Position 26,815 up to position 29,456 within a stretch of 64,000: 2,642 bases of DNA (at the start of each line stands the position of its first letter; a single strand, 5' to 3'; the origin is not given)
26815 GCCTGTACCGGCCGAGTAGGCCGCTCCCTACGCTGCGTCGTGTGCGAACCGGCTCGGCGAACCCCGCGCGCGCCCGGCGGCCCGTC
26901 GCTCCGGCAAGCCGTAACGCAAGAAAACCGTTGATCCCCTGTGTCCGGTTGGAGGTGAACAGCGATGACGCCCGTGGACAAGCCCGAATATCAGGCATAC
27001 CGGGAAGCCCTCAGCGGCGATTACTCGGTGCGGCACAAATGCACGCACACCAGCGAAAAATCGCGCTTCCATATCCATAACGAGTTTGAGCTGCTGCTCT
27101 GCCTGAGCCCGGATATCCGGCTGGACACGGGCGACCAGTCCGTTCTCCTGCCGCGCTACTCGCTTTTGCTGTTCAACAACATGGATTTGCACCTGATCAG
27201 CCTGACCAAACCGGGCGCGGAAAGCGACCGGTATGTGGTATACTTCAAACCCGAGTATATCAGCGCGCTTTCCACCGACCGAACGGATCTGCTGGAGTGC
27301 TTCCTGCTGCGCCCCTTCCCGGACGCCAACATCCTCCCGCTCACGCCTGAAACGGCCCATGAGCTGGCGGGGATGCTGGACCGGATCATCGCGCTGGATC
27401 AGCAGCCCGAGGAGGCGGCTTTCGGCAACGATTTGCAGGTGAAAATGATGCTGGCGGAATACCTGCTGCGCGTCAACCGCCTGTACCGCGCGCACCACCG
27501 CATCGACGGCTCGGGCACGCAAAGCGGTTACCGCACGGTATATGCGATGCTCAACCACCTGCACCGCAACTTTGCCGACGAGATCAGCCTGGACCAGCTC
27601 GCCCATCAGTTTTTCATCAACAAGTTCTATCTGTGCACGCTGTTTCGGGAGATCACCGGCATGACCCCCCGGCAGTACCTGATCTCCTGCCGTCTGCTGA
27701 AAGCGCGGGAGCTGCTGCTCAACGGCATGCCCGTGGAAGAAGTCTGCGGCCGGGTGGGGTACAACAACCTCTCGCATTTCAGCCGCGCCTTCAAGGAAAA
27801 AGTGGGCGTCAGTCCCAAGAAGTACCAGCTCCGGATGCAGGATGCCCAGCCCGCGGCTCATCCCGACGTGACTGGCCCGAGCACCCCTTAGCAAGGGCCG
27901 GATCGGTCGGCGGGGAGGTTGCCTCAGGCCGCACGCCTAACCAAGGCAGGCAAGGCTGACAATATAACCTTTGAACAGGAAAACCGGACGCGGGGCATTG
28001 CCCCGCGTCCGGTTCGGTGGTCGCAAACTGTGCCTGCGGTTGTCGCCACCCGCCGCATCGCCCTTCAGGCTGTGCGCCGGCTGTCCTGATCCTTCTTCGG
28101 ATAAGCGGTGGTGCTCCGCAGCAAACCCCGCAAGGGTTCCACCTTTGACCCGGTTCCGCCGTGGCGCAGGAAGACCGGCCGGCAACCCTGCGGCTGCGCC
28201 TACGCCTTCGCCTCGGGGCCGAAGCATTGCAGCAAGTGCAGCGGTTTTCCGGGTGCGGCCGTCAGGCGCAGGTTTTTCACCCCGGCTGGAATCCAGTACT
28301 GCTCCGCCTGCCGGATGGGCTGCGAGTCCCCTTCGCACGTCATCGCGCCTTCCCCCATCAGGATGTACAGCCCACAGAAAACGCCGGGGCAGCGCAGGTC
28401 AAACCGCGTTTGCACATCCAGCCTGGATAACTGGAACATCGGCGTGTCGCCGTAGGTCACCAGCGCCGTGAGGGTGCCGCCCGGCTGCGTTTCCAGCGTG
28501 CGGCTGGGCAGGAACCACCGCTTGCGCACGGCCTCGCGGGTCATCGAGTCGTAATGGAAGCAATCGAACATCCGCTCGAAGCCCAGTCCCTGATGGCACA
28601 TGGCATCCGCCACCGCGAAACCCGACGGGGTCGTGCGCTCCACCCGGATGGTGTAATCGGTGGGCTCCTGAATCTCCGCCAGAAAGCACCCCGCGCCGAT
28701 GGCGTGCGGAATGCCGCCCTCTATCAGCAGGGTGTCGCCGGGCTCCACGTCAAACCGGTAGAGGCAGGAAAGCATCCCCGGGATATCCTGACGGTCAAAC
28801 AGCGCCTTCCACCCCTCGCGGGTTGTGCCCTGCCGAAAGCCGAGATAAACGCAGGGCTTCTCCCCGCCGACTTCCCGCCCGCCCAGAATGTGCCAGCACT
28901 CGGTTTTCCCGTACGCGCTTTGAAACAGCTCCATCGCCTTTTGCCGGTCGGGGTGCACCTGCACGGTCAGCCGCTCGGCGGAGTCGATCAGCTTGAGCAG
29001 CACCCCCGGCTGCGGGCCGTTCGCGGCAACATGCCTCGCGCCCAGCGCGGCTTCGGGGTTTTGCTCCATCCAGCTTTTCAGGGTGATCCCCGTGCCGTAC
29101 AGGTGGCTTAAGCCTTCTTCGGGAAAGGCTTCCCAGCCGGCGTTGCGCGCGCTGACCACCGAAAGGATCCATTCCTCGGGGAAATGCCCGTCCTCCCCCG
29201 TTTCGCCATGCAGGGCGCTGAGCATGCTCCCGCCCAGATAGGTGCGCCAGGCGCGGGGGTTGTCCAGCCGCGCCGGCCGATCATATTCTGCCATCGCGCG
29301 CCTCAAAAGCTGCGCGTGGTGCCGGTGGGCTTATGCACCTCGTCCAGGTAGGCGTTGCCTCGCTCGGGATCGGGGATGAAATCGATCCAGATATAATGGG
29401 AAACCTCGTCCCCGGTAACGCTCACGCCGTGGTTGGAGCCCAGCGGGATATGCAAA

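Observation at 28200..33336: Complete operon for an atypical short glycyl radical enzyme with a non-canonical Cys loop, partnered with two cupins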

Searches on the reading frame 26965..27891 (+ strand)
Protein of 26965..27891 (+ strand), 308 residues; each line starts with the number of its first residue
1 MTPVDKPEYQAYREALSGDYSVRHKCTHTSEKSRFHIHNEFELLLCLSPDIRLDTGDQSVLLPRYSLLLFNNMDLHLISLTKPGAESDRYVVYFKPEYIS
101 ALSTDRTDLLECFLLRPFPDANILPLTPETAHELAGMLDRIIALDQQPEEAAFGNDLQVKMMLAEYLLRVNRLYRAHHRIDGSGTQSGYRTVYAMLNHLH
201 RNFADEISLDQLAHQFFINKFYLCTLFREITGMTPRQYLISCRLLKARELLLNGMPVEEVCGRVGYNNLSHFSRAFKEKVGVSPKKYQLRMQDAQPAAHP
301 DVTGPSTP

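Call 3: search_protein_families(library=pfam, proteins=[window:26965-27891:+])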
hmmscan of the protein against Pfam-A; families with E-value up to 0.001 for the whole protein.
window:26965-27891:+ (308 aa): 3 families
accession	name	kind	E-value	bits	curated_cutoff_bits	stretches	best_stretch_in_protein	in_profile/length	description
PF12833.13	HTH_18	-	4.8e-24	84.9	33.6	1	212-288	1-78/80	Helix-turn-helix domain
PF00165.29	HTH_AraC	-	5.8e-21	74.6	26.6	2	199-239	1-41/42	Bacterial regulatory helix-turn-helix proteins, AraC family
PF02311.25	AraC_binding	-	4.4e-06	26.9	21.1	1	25-160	9-128/135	AraC-like ligand binding domain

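Call 4: search_protein_families(library=ncbifam, proteins=[window:26965-27891:+])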
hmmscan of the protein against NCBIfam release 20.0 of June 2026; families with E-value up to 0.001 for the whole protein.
window:26965-27891:+ (308 aa): 27 families (the best 25 are shown)
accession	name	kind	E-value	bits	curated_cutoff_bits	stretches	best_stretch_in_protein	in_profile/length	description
TIGR04094.1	adjacent_YSIRK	equivalog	1.2e-19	70.5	200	1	189-288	284-383/383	YSIRK-targeted surface antigen transcriptional regulator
NF007860.0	PRK10572.1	equivalog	1.4e-16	60.2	208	1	128-294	130-288/292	arabinose operon transcriptional regulator AraC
NF010028.0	PRK13503.1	equivalog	1.5e-16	60.6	288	1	173-289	156-271/278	HTH-type transcriptional activator RhaS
NF006902.0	PRK09393.1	equivalog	2.8e-14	53.1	425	1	190-293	220-324/327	transcriptional regulator FtrA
NF047788.1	TransRegPocR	equivalog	2.3e-11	43.5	500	1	193-293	192-293/296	transcriptional regulator PocR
NF047455.1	TF_Staph_AryK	equivalog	3.3e-11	42.2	850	1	190-295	157-263/759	transcriptional regulator AryK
NF007693.0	PRK10371.1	equivalog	1.1e-10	41.3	253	1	184-292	192-301/309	transcriptional regulator MelR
NF052371.1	TransRegGbdRPseu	equivalog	1.4e-10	40.8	480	1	196-292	231-328/365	choline metabolism transcriptional regulator GbdR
NF033869.1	viru_reg_Rsp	equivalog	3.5e-10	39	400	1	191-297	148-255/701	AraC family transcriptional regulator Rsp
NF010026.0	PRK13501.1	equivalog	4.8e-10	39.1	363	1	179-292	165-279/290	HTH-type transcriptional activator RhaR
TIGR02297.1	HpaA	equivalog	8.4e-10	38.3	274.65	1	154-288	151-285/287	4-hydroxyphenylacetate catabolism regulatory protein HpaA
NF011964.0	PRK15435.1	equivalog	1.9e-09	37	345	1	206-288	99-181/354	bifunctional DNA-binding transcriptional regulator/O6-methylguanine-DNA methyltransferase Ada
NF040475.1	chlor_reg_RclR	equivalog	1.5e-08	34.3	400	1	193-292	184-280/284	reactive chlorine-specific transcriptional regulator RclR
NF007584.0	PRK10219.1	equivalog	1.8e-08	34.7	174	1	193-291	8-107/107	superoxide response transcriptional regulator SoxS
NF007432.1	PRK09978.1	equivalog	2.2e-08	33.6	500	1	200-295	152-247/274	DNA-binding transcriptional regulator GadX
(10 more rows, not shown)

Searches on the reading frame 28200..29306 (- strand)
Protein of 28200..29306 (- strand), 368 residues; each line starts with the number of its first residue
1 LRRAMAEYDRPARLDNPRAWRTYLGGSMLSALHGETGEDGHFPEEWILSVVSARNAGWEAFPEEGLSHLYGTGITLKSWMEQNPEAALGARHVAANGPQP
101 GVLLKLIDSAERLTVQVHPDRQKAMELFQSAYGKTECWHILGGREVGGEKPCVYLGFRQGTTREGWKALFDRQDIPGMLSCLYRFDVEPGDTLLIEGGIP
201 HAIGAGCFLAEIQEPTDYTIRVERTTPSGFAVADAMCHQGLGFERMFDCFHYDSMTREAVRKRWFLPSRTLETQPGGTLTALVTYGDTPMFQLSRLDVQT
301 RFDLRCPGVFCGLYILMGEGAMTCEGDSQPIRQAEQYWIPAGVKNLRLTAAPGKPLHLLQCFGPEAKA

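Call 3: search_protein_families(library=pfam, proteins=[window:28200-29306:-])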
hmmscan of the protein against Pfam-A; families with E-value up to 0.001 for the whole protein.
window:28200-29306:- (368 aa): 0 families

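Call 4: search_protein_families(library=ncbifam, proteins=[window:28200-29306:-])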
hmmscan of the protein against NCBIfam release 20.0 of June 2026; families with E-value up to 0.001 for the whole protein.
window:28200-29306:- (368 aa): 1 family
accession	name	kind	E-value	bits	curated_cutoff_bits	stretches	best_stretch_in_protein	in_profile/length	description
TIGR00218.1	manA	equivalog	5.1e-13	48.9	116.2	2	181-350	206-351/359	mannose-6-phosphate isomerase, class I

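Call 33: search_solved_structures(query=window:28200-29306:-, max_evalue=1, show_alignments=2)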
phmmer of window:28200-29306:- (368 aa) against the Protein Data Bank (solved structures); distinct sequences matched with E-value up to 1: 12.
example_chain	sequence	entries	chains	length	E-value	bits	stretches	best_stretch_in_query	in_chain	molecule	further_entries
1qwr_A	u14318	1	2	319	4.3e-11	45.7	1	96-222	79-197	Mannose-6-phosphate isomerase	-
1zx5_A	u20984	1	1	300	3.5e-06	29.6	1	101-213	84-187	mannosephosphate isomerase, putative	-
1ypz_E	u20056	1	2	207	0.16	14.2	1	72-160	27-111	T cell receptor delta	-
5zv0_A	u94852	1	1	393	0.22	13.8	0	69-124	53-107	Mannose-6-phosphate isomerase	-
5zt5_A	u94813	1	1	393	0.25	13.6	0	69-124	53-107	Mannose-6-phosphate isomerase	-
5zvu_A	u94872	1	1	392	0.25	13.6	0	69-124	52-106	Mannose-6-phosphate isomerase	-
5zuy_A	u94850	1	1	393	0.25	13.6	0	69-124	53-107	Mannose-6-phosphate isomerase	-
3h1m_A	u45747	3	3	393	0.25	13.6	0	69-124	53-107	Mannose-6-phosphate isomerase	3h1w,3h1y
2wfp_A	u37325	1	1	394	0.25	13.6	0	69-124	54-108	MANNOSE-6-PHOSPHATE ISOMERASE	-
5zvr_A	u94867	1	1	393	0.42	12.8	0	69-124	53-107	Mannose-6-phosphate isomerase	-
8yvk_F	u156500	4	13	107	0.53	12.5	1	186-234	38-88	CAV-F6 kappa chain | CAV-F6-R54S kappa chain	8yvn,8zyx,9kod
5zt6_A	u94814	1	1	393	0.66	12.2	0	69-124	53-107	Mannose-6-phosphate isomerase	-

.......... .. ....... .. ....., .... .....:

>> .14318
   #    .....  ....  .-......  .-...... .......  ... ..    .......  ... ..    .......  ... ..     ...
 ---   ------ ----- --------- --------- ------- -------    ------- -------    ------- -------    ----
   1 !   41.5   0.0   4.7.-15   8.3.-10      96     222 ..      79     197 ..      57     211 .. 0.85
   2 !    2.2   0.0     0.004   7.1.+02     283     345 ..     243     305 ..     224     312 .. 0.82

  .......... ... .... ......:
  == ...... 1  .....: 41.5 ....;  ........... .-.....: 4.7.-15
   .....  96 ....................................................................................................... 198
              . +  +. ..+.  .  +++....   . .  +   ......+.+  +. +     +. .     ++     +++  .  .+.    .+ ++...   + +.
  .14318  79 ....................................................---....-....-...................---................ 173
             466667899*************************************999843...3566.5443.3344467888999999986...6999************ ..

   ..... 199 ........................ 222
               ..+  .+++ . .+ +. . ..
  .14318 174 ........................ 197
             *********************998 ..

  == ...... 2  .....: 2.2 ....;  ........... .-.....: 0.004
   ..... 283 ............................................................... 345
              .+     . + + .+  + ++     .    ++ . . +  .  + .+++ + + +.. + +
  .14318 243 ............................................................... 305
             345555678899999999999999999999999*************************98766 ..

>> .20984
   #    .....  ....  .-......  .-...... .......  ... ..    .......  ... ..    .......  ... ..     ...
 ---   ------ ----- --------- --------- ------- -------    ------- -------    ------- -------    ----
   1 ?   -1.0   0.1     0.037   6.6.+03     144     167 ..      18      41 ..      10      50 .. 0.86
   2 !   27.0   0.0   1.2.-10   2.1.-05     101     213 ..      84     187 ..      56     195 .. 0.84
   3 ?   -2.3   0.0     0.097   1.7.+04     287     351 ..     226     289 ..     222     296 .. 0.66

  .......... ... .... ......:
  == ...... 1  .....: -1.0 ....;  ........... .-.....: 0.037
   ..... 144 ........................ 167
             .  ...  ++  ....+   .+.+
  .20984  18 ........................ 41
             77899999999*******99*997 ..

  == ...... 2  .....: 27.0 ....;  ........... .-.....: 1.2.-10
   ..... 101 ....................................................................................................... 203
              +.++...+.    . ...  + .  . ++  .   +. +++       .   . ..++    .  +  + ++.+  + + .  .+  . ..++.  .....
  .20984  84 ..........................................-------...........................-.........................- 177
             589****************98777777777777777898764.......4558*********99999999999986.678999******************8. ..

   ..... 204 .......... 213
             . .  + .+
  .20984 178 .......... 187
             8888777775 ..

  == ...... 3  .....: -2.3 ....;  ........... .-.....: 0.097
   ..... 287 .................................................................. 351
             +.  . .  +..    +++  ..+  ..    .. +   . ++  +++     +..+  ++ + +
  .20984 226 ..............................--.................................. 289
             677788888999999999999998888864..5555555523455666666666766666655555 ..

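Call 60: find_homologous_proteins(query=window:28200-29306:-, max_evalue=0.00001)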
Query window:28200-29306:- (368 aa): 2731 proteins with E <= 0.00001 among 8000 candidates; the best 120 are listed.
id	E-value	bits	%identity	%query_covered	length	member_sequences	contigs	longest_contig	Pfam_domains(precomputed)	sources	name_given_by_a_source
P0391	6.7e-255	863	100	99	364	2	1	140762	-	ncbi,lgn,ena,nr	ncbi:MAG: mannose-6-phosphate isomerase [Clostridiales bacterium]|nr:mannose-6-phosphate isomerase [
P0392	3.7e-183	627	74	98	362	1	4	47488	-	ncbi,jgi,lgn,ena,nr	ncbi:MAG TPA: class I mannose-6-phosphate isomerase [Candidatus Limiplasma sp.]|nr:class I mannose-6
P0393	1.2e-178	612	71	98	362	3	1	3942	-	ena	-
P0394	1.7e-175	602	70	98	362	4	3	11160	-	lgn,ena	-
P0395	1.7e-173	595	70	98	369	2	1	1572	-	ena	-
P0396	6.1e-171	587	68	98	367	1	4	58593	PF07883.18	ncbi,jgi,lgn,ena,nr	ncbi:MAG: mannose-6-phosphate isomerase [Clostridiales bacterium]|nr:mannose-6-phosphate isomerase [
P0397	5.3e-169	580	70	98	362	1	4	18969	-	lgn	-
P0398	9.4e-169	580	69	98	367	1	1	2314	PF07883.18,PF21621.4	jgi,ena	-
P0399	3.7e-168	578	68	98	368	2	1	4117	-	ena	-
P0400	8.6e-167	573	67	98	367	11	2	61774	PF07883.18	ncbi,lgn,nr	ncbi:MAG: class I mannose-6-phosphate isomerase [Candidatus Limiplasma sp.]|nr:class I mannose-6-pho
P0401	1.3e-162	559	65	98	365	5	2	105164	PF07883.18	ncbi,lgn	-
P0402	5.3e-162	557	67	98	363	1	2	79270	PF07883.18,PF20511.5,PF21621.4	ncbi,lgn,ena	-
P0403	7.6e-155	534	64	98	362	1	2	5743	PF20511.5,PF21621.4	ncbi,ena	-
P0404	2.1e-154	532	64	97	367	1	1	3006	-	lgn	-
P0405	3.7e-153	528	63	98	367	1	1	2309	-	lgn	-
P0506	1.4e-132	461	56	98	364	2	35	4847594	PF20511.5,PF21621.4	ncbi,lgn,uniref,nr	ncbi:type I phosphomannose isomerase catalytic subunit [Lachnoclostridium phytofermentans]|uniref:Ph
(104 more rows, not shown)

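Call 61: find_encoding_contigs(protein=P0506, flank=10000, max_places=2)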
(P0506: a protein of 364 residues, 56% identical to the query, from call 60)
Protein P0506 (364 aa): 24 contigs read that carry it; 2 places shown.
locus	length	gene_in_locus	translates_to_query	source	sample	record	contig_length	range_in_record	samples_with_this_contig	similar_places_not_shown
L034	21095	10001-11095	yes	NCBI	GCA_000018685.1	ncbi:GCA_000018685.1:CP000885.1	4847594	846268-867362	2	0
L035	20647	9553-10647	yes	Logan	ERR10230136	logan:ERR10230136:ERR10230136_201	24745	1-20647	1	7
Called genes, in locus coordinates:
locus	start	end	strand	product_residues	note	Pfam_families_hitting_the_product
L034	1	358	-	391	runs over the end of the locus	PF14690:Zn_ribbon_ISL3, PF13542:HTH_Tnp_ISL3, PF01610:DDE_Tnp_ISL3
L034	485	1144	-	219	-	PF00657:Lipase_GDSL, PF13472:Lipase_GDSL_2, PF04311:DUF459 (weak)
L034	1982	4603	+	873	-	PF01326:PPDK_N, PF00391:PEP-utilizers, PF02896:PEP-utilizers_C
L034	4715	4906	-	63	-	PF19628:DUF6132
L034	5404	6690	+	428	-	-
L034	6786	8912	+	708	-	PF01869:BcrAD_BadFG (weak), PF05378:Hydant_A_N, PF01968:Hydantoinase_A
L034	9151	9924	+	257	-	PF00392:GntR, PF07729:FCD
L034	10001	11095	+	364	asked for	PF20511:PMI_typeI_cat (weak), PF21621:MPI_cupin_dom (weak)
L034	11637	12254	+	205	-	PF00440:TetR_N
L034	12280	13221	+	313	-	PF12740:PETase, PF07224:Chlorophyllase (faint)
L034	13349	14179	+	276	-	-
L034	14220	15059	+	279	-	PF00753:Lactamase_B, PF19583:ODP (weak)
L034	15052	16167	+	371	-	PF20434:BD-FAE, PF07859:Abhydrolase_3, PF00326:Peptidase_S9 (weak)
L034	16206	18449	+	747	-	PF00933:Glyco_hydro_3, PF01915:Glyco_hydro_3_C, PF14310:Fn3-like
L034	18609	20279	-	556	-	PF01547:SBP_bac_1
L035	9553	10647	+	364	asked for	PF20511:PMI_typeI_cat (weak), PF21621:MPI_cupin_dom (weak)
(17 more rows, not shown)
